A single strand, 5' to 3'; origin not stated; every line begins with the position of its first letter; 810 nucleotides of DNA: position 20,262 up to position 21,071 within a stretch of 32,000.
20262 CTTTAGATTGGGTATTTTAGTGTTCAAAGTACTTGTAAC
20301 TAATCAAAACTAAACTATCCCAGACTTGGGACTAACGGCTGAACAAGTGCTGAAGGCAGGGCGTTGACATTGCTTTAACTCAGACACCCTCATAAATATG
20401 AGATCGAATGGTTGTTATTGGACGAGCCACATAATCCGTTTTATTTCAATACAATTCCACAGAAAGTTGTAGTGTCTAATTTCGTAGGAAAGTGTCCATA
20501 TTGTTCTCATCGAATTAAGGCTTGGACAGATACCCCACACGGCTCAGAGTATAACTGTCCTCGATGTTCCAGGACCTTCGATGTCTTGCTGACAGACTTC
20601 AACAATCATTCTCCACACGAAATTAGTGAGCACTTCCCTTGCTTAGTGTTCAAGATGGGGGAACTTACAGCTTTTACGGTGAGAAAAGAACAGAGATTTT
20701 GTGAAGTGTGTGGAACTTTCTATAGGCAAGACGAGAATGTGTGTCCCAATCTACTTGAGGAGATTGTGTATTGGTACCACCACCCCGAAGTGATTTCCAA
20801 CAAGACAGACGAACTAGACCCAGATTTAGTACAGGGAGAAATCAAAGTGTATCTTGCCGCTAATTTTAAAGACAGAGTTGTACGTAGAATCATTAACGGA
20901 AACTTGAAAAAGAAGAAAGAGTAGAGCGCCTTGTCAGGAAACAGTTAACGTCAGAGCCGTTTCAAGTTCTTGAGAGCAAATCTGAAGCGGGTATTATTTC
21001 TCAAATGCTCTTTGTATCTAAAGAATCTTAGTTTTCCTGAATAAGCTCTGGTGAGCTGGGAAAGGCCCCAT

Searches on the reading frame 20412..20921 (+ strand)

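Call 4: search_protein_families(library=pfam, proteins=[window:20412-20921:+], max_evalue=0.01)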
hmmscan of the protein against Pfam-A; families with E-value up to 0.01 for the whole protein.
window:20412-20921:+ (170 aa): 2 families
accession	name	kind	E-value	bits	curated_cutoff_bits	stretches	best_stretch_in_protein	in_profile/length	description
PF12773.13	DZR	-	0.001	19.6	27.3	0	90-113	8-29/45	Double zinc ribbon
PF07191.17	Zn_ribbon_6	-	0.0015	18.9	25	0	27-58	2-28/67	Double zinc ribbon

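Call 7: search_protein_families(library=ncbifam, proteins=[window:20412-20921:+], max_evalue=0.01)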
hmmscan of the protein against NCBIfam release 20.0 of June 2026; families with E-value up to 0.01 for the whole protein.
window:20412-20921:+ (170 aa): 3 families
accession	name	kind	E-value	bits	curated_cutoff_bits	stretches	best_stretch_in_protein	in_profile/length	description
NF001606.0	PRK00398.1-3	equivalog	0.00021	21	72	0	17-35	10-29/44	DNA-directed RNA polymerase subunit P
NF001608.0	PRK00398.1-6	equivalog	0.0081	16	84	0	27-35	23-31/46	DNA-directed RNA polymerase subunit P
NF048018.1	IS256_N_4Cys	domain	0.0086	16.7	27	1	27-56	1-31/31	transposase-like zinc-binding domain-containing protein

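Call 8: search_protein_families(library=padloc, proteins=[window:20412-20921:+], max_evalue=0.01)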
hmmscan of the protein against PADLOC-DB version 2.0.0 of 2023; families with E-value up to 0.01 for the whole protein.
window:20412-20921:+ (170 aa): 0 families
